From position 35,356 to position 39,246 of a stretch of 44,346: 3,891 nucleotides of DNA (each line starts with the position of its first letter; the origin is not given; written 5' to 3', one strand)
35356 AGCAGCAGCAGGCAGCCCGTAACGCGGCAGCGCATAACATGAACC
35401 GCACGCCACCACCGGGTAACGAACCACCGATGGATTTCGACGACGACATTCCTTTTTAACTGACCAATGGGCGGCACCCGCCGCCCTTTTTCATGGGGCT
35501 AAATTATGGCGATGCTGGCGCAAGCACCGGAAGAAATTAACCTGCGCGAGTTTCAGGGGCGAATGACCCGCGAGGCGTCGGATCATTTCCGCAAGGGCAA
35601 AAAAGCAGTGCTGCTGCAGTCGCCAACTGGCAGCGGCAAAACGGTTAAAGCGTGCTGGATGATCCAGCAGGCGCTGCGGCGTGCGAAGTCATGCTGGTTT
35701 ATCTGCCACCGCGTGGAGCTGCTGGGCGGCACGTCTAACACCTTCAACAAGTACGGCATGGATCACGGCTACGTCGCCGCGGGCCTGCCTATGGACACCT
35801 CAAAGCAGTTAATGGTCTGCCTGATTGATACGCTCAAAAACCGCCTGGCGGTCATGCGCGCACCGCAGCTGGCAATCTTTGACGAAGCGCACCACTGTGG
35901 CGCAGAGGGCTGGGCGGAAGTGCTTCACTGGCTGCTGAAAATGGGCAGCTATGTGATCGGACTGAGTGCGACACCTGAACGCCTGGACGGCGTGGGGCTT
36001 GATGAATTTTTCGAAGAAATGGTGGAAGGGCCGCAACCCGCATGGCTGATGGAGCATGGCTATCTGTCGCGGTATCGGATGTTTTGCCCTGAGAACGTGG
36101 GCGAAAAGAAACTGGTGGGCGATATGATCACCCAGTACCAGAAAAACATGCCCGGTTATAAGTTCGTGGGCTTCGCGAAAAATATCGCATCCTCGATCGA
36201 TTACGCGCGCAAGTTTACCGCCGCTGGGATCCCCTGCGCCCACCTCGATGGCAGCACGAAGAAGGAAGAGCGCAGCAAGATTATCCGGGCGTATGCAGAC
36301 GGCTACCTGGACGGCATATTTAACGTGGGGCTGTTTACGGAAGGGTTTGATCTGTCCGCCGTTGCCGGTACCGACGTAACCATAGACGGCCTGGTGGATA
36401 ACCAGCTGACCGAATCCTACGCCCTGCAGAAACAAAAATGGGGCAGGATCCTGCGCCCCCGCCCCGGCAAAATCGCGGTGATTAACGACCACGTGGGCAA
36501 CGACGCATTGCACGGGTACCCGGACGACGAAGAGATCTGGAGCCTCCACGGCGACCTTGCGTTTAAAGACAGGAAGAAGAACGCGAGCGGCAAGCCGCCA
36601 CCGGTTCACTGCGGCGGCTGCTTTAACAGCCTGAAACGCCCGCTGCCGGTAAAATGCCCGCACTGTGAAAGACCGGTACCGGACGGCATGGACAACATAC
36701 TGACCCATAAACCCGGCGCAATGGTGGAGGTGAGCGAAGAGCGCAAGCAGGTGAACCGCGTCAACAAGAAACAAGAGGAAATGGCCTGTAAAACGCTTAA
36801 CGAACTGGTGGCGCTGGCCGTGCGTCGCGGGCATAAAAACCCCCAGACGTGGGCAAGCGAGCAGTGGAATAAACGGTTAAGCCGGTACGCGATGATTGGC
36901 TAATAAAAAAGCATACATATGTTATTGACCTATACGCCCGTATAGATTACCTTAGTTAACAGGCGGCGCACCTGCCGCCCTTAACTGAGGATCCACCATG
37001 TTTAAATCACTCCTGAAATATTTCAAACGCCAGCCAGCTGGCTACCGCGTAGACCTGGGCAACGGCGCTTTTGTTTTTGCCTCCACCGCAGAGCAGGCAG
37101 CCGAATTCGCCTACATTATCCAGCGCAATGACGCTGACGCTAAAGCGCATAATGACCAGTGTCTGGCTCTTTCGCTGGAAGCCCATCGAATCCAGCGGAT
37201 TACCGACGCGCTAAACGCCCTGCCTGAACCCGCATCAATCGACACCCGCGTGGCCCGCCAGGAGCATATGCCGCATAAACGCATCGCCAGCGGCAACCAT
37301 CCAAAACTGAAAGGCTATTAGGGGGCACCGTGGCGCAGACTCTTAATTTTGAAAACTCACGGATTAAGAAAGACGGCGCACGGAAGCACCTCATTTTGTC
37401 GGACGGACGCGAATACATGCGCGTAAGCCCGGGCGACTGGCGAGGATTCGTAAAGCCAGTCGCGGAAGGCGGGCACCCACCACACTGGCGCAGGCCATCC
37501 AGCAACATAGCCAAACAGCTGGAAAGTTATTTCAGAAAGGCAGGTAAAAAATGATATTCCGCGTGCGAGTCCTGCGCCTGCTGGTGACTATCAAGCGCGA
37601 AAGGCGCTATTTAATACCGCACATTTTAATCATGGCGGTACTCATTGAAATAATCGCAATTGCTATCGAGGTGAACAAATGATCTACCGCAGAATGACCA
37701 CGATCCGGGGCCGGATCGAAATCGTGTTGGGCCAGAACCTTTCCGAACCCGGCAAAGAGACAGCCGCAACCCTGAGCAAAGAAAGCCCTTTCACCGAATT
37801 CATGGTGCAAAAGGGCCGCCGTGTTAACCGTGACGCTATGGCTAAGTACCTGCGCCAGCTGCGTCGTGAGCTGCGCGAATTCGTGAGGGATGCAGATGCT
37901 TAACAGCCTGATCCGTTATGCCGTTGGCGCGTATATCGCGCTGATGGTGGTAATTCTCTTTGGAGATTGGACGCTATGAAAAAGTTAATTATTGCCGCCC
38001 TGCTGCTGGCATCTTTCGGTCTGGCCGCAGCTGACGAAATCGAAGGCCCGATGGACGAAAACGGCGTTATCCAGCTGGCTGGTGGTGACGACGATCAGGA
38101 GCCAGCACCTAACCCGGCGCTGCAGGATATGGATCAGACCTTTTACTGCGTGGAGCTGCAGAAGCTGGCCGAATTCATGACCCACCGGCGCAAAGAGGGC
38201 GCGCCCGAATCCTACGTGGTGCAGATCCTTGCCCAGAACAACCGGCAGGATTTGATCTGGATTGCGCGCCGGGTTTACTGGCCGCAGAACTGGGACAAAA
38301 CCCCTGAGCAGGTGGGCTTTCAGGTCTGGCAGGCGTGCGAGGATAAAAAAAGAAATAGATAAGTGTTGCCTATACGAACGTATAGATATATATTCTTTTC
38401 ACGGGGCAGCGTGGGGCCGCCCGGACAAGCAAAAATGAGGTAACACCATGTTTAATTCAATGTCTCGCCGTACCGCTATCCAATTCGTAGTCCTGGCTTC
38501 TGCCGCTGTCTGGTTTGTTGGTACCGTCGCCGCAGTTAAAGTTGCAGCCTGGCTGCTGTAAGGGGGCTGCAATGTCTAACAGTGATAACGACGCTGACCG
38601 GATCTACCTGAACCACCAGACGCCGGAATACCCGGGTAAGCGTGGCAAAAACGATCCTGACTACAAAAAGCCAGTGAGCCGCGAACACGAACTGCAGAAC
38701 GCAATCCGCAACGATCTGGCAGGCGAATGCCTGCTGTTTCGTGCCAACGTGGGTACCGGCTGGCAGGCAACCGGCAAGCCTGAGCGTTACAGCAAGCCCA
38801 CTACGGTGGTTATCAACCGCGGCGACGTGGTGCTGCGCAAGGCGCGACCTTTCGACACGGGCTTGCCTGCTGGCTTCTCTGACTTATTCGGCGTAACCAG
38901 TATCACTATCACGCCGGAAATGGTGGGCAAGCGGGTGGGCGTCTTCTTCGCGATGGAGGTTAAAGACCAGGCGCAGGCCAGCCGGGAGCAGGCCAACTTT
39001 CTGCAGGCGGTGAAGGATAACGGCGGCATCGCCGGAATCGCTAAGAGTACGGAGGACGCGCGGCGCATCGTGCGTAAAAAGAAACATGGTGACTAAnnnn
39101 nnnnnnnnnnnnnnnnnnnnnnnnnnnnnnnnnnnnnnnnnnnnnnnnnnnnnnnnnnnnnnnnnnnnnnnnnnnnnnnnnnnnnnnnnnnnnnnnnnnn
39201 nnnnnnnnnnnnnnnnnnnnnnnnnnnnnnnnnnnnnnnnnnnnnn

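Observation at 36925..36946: A 16-bp perfect palindrome, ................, marks four early intergenic regions: an operator regulon with no assigned repressor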

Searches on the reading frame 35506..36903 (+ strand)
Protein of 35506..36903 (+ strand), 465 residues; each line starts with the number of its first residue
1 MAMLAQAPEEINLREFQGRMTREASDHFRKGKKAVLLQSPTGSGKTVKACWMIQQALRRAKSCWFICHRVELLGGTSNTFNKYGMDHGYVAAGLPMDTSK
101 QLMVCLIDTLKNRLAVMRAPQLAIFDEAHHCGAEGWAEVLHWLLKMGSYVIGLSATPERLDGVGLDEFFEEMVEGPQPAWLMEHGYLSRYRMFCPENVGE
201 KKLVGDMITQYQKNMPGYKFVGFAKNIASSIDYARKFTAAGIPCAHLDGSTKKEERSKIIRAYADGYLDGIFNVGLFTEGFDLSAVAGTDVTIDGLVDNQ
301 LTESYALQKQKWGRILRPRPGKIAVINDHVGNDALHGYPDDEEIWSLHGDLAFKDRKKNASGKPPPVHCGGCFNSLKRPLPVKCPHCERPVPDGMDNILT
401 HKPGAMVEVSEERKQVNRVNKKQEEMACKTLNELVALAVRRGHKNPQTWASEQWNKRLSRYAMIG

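Call 17: search_protein_families(library=phrogs, max_evalue=0.001, proteins=[window:35506-36903:+])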
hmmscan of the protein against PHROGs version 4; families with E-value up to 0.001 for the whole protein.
window:35506-36903:+ (465 aa): 5 families
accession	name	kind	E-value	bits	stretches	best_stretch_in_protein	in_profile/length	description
phrog_16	-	DNA, RNA and nucleotide metabolism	2.6e-69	235.4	1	8-437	268-682/986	DNA helicase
phrog_62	-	DNA, RNA and nucleotide metabolism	5.4e-05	21.8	0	5-157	689-849/1881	DNA helicase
phrog_4913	-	DNA, RNA and nucleotide metabolism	8.7e-05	21.5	1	7-128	479-602/1290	replication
phrog_16259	-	DNA, RNA and nucleotide metabolism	0.00037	20.8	1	33-131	133-236/330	DNA helicase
phrog_2488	-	DNA, RNA and nucleotide metabolism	0.00044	20.1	0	14-60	20-65/579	DNA helicase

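Call 19: find_related_loci(query=window:35506-36903:+, collection=viral_contigs, flank=10000)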
Query window:35506-36903:+ (465 aa) in viral_contigs; peptide patterns used: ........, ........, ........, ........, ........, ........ (x = any residue, [..] = any of these).
8 stretches matched a pattern; 1 encode a relative of the query (tblastn E <= 1e-3); 1 distinct loci.
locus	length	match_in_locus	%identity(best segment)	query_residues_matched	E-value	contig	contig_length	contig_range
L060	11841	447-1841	100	1-465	0e+0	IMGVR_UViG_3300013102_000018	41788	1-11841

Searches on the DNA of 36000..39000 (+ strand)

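Call 5: search_dna_similar(query=window:36000-39000:+, collection=phages, mode=near, max_rows=30)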
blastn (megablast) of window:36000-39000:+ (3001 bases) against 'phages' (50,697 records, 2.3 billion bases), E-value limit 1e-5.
No match.

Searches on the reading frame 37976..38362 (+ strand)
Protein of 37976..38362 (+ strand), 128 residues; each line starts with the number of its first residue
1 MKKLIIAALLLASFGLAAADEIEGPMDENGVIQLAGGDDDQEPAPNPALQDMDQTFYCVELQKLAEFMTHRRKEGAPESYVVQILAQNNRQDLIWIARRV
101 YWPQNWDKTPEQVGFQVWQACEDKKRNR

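Call 17: search_protein_families(library=phrogs, max_evalue=0.001, proteins=[window:37976-38362:+])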
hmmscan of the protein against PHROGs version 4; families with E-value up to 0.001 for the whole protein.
window:37976-38362:+ (128 aa): 1 family
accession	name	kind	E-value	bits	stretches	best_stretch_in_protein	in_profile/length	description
phrog_22028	-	unknown function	3.8e-33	115.5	1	1-123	1-122/130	-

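Call 45: search_protein_families(library=pfam, max_evalue=0.05, proteins=[window:37976-38362:+])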
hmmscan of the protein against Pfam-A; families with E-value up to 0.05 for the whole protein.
window:37976-38362:+ (128 aa): 0 families

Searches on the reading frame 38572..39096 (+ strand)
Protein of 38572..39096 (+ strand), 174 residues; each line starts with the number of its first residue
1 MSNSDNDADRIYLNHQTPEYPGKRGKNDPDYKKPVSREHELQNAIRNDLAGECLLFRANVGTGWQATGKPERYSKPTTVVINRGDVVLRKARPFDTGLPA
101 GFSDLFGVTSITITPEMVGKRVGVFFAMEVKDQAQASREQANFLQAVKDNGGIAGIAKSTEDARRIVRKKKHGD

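Call 16: search_protein_families(library=pfam, max_evalue=0.01, proteins=[window:38572-39096:+])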
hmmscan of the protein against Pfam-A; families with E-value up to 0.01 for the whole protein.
window:38572-39096:+ (174 aa): 0 families

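Call 17: search_protein_families(library=phrogs, max_evalue=0.001, proteins=[window:38572-39096:+])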
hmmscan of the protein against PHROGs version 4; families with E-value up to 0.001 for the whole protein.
window:38572-39096:+ (174 aa): 3 families
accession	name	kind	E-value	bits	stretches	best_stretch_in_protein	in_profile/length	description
phrog_93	-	DNA, RNA and nucleotide metabolism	3.4e-12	46.8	1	27-172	343-443/613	endonuclease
phrog_5702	-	DNA, RNA and nucleotide metabolism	3e-06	28.1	1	116-171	9-67/70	Holliday junction resolvase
phrog_824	-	unknown function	2.1e-05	25.5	1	97-169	109-173/265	-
